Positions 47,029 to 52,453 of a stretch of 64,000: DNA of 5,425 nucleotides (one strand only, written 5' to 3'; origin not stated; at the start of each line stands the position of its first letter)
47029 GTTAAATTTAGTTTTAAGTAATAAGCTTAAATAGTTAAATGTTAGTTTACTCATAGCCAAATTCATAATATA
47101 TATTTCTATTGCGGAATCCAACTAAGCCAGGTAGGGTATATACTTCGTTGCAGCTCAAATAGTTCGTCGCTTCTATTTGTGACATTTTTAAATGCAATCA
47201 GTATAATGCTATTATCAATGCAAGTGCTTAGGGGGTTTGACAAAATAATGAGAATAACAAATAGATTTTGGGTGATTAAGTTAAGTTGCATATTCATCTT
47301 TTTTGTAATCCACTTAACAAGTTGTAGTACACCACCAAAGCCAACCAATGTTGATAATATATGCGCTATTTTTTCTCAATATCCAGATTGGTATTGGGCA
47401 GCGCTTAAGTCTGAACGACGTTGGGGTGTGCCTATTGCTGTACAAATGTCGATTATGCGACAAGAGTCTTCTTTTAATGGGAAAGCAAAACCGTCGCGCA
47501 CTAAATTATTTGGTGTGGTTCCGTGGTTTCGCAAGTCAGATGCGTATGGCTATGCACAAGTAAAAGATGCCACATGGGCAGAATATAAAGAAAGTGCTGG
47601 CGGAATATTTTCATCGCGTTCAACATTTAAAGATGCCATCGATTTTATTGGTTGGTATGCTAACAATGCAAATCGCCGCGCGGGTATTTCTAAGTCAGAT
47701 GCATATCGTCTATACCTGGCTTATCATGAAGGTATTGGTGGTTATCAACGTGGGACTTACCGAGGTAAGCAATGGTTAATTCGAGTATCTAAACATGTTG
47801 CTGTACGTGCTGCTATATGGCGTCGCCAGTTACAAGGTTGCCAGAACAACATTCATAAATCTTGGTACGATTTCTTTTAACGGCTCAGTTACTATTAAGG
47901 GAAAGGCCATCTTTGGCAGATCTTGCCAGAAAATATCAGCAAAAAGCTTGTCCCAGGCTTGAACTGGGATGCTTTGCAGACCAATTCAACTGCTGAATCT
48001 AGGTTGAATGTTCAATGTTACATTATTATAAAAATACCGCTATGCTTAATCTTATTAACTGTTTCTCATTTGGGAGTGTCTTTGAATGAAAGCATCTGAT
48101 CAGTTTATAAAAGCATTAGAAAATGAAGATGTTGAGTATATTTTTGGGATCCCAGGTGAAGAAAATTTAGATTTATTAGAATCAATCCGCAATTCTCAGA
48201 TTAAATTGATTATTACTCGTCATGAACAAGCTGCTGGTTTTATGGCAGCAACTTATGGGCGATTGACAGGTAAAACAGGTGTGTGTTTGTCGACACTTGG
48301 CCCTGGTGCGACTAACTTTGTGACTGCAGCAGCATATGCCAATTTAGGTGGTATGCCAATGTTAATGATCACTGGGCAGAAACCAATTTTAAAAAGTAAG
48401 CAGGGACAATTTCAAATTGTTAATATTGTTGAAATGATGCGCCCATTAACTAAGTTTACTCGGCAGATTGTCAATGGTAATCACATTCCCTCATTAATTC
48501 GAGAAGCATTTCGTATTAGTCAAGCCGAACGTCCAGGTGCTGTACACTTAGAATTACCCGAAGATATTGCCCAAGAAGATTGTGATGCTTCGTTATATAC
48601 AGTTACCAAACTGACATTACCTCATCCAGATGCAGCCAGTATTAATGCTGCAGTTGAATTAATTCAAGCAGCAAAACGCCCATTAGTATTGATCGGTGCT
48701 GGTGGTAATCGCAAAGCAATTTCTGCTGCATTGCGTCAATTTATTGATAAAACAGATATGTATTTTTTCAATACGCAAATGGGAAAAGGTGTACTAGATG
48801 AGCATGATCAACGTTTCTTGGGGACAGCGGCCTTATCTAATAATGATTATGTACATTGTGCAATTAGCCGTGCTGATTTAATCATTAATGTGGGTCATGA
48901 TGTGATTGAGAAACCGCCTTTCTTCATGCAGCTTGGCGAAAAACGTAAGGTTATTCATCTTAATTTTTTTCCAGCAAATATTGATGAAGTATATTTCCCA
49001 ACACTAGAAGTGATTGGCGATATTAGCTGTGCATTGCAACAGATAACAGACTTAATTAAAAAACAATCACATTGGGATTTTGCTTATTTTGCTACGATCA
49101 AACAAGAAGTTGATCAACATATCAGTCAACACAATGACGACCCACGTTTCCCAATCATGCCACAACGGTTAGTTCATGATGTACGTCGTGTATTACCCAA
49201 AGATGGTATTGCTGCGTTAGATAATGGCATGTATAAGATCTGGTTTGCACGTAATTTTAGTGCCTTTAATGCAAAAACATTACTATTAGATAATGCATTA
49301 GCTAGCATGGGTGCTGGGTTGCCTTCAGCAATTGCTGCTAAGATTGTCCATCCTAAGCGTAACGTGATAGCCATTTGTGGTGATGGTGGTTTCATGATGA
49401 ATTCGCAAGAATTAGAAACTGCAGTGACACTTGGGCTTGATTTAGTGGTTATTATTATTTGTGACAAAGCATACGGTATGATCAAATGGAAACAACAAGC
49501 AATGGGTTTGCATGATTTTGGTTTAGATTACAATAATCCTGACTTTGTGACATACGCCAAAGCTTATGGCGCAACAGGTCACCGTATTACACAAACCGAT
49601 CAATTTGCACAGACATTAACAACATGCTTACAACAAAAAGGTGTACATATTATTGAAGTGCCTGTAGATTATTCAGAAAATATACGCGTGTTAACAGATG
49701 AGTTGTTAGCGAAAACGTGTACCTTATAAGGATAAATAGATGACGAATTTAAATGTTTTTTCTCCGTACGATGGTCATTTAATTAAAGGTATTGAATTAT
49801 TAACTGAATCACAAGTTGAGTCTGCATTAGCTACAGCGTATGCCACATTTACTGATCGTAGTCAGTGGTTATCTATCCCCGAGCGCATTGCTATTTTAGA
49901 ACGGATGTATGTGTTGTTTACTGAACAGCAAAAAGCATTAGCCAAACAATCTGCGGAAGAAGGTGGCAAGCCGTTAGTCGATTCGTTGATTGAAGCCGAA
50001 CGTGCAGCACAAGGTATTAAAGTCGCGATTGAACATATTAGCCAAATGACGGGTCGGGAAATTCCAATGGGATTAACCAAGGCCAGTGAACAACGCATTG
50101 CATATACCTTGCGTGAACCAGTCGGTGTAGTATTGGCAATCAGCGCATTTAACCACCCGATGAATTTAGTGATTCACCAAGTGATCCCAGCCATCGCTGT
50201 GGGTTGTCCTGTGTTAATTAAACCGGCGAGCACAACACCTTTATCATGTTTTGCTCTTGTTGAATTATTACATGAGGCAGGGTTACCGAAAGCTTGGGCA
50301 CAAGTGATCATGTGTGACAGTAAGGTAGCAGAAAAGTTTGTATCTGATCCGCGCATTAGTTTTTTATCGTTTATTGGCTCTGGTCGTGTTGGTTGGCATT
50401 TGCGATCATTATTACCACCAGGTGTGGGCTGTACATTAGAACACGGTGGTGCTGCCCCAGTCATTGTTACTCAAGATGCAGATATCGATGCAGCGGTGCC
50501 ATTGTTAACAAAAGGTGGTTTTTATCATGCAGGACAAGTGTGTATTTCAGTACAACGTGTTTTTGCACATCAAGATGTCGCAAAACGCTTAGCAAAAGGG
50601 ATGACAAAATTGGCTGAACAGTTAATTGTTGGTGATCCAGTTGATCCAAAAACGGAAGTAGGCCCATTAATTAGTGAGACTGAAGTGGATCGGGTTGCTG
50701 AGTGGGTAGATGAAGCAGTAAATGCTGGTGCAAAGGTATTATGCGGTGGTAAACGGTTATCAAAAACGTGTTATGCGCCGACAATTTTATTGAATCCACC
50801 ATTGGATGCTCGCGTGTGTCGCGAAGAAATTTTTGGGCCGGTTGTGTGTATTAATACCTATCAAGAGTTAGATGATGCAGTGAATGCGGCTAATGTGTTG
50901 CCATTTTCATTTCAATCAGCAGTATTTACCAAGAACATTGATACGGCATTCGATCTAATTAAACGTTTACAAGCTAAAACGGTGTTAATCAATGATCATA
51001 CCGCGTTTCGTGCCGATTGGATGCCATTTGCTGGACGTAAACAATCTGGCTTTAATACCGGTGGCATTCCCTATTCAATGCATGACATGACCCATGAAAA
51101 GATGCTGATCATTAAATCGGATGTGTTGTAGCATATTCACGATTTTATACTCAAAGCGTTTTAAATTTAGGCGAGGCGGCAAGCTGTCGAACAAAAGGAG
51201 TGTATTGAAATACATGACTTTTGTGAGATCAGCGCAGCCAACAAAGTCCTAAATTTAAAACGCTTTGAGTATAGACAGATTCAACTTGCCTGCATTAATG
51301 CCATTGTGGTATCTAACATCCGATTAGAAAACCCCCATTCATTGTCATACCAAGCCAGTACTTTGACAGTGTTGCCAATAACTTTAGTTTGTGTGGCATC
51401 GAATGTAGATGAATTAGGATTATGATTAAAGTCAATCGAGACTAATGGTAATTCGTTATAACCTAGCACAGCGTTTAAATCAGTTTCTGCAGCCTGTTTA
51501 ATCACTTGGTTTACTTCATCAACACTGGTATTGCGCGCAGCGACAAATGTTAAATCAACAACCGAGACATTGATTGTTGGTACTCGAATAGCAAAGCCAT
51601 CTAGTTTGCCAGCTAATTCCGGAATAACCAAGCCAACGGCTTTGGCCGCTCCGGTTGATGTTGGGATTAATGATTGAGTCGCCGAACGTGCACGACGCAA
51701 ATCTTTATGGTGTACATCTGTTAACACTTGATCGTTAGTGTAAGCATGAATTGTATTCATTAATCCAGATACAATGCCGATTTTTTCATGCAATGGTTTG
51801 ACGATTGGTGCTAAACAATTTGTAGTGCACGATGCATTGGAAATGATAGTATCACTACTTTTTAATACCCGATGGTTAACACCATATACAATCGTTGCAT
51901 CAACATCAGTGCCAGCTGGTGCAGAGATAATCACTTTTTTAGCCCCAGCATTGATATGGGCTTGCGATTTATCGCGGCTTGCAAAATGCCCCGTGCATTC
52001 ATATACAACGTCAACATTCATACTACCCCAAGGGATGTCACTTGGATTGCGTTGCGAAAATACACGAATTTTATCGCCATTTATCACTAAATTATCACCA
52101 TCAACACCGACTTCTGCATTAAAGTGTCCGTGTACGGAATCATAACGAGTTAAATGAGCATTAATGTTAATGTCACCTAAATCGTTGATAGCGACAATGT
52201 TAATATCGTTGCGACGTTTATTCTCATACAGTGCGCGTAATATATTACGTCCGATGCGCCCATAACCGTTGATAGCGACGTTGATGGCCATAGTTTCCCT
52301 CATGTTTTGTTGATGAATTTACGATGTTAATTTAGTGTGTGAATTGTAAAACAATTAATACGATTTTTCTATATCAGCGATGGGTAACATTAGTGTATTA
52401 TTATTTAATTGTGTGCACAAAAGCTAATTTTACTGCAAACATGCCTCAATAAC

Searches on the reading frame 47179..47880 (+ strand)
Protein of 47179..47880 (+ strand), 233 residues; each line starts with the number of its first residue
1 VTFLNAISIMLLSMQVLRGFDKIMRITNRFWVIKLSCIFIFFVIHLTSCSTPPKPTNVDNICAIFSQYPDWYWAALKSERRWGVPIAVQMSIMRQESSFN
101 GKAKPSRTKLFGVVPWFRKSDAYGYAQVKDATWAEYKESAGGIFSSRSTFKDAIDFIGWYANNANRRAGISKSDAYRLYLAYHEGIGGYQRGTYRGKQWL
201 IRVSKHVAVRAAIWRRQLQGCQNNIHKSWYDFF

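Call 46: search_protein_families(library=pfam, proteins=[window:47179-47880:+], max_evalue=0.00001)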
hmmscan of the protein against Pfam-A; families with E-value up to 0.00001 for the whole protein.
window:47179-47880:+ (233 aa): 2 families
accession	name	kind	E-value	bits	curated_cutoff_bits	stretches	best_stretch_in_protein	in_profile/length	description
PF19489.4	SLT_4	-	9.7e-75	250.7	27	1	38-221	2-184/184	Transglycosylase SLT domain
PF01464.25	SLT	-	7e-06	26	21.3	0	77-189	5-101/117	Transglycosylase SLT domain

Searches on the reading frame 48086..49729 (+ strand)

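Call 18: search_protein_families(library=ncbifam, proteins=[window:48086-49729:+], max_evalue=1e-20)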
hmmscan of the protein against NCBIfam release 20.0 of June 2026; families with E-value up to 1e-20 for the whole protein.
window:48086-49729:+ (547 aa): 50 families (the best 25 are shown)
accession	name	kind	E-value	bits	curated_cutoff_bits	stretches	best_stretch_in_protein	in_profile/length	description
NF006187.0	PRK08322.1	equivalog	2.5e-263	874.5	509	1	1-546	2-547/548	acetolactate synthase large subunit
NF006378.0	PRK08617.1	equivalog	4e-137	457.9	510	1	2-538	9-549/556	acetolactate synthase AlsS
TIGR02418.1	acolac_catab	equivalog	3.3e-124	415.3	551.1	1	5-535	3-537/539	acetolactate synthase AlsS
TIGR00118.1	acolac_lg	equivalog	4.8e-112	375.2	538.35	1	1-533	1-540/557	biosynthetic-type acetolactate synthase large subunit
NF006052.0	PRK08199.1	subfamily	5.3e-107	358.4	539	1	5-530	12-540/559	thiamine pyrophosphate protein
NF004919.0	PRK06276.1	equivalog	1.8e-102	343.6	866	1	1-535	1-546/582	acetolactate synthase large subunit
NF006377.0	PRK08611.1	equivalog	6.5e-101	338.7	742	1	2-531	5-533/576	pyruvate oxidase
NF006524.0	PRK08978.1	equivalog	1.3e-97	327.4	738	1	2-536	2-533/548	acetolactate synthase 2 catalytic subunit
NF004710.0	PRK06048.1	equivalog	5.1e-96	322.3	976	1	1-534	8-544/561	acetolactate synthase large subunit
NF005651.0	PRK07418.1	subfamily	1.1e-89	301.3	942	1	4-533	22-565/617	acetolactate synthase large subunit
NF006319.0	PRK08527.1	equivalog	2.3e-89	300.4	905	1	2-533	5-544/565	acetolactate synthase large subunit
NF005824.0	PRK07710.1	equivalog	2.6e-86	290.2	976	1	3-533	19-554/573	acetolactate synthase large subunit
NF005712.0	PRK07524.1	subfamily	2.1e-85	287.2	500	1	4-528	6-530/536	5-guanidino-2-oxopentanoate decarboxylase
NF005860.0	PRK07789.1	equivalog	2.6e-85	287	881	1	3-515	36-565/615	acetolactate synthase large subunit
NF006016.1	PRK08155.1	equivalog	5.9e-85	285.8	870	1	5-533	7-538/554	acetolactate synthase large subunit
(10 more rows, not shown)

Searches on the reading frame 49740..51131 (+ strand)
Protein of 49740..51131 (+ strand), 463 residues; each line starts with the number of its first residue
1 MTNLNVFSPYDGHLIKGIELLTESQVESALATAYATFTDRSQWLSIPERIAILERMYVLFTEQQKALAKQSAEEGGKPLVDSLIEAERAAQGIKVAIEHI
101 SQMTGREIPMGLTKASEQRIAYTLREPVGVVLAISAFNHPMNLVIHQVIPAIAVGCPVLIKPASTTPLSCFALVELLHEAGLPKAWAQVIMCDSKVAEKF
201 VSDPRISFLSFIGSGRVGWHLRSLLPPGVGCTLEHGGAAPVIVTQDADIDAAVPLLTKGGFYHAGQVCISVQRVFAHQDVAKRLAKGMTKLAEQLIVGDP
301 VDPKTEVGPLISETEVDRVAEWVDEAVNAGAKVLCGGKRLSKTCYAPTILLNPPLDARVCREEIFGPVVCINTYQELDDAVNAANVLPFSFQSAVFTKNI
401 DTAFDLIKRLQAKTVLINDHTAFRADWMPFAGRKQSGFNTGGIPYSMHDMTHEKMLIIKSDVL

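Call 18: search_protein_families(library=ncbifam, proteins=[window:49740-51131:+], max_evalue=1e-20)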
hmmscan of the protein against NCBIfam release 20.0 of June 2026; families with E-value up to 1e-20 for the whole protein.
window:49740-51131:+ (463 aa): 38 families (the best 25 are shown)
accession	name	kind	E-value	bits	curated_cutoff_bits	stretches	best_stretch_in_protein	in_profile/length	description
NF040648.1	lactal_redase_Meth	equivalog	2.5e-107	359.7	650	1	3-458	12-462/463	lactaldehyde dehydrogenase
NF047626.1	SulfactDhSafD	equivalog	3.6e-87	293.3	700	1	4-458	3-454/454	sulfoacetaldehyde dehydrogenase SafD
TIGR01780.1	SSADH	subfamily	1.2e-86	291.4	646.35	1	6-450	1-444/448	succinate-semialdehyde dehydrogenase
TIGR03250.1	PhnAcAld_DH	equivalog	4.7e-85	286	635.65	1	3-452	18-464/472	phosphonoacetaldehyde dehydrogenase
NF009725.0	PRK13252.1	equivalog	4.5e-84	282.6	593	1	3-454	23-475/488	betaine-aldehyde dehydrogenase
TIGR01804.1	BADH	equivalog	5.3e-83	279.1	668.6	1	4-439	15-452/467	betaine-aldehyde dehydrogenase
NF010000.0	PRK13473.1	subfamily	6.3e-83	279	615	1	4-459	19-473/475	aminobutyraldehyde dehydrogenase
NF006916.0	PRK09407.1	equivalog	1.9e-81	274.3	521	1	4-439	36-473/526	succinic semialdehyde dehydrogenase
NF040869.1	G3PDH_Arch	equivalog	3.1e-78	263.7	780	1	4-457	35-490/502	NADP-dependent glyceraldehyde-3-phosphate dehydrogenase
NF006915.0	PRK09406.1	equivalog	9.9e-75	252.1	730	1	7-439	6-437/457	NADP-dependent succinic semialdehyde dehydrogenase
NF045735.1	PaDhStyDPseudo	equivalog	1.6e-73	248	850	1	3-439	19-462/483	phenylacetaldehyde dehydrogenase StyD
NF045736.1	PaDhStyDRhodo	equivalog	2.9e-70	237.2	800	1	8-440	24-459/479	phenylacetaldehyde dehydrogenase StyD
NF008415.0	PRK11241.1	equivalog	2.9e-69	234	828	1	12-458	36-480/482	NADP-dependent succinate-semialdehyde dehydrogenase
NF042993.1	AlphKGSA_gudD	equivalog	2e-68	231.3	770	1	18-437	36-458/481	alpha-ketoglutaric semialdehyde dehydrogenase GucD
TIGR02299.1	HpaE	equivalog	3.6e-67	227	638.35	1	7-459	21-477/488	5-carboxymethyl-2-hydroxymuconate semialdehyde dehydrogenase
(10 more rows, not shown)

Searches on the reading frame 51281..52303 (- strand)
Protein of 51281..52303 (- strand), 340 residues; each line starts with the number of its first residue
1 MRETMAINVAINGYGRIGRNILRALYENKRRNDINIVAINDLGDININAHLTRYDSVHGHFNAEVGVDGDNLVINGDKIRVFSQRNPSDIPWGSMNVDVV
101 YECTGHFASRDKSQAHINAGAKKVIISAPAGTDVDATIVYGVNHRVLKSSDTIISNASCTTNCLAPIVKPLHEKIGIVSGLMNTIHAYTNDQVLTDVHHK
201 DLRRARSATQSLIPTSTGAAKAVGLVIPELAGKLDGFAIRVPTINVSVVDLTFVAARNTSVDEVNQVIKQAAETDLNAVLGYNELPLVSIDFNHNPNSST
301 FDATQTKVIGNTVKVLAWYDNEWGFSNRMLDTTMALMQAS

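Call 46: search_protein_families(library=pfam, proteins=[window:51281-52303:-], max_evalue=0.00001)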
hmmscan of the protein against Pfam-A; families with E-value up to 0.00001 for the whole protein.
window:51281-52303:- (340 aa): 2 families
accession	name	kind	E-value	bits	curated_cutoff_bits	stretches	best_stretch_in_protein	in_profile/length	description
PF02800.25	Gp_dh_C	-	2.4e-64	216.1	24.4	1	164-319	1-158/158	Glyceraldehyde 3-phosphate dehydrogenase, C-terminal domain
PF00044.30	Gp_dh_N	-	1.1e-38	132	31.7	1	7-109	1-100/101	Glyceraldehyde 3-phosphate dehydrogenase, NAD binding domain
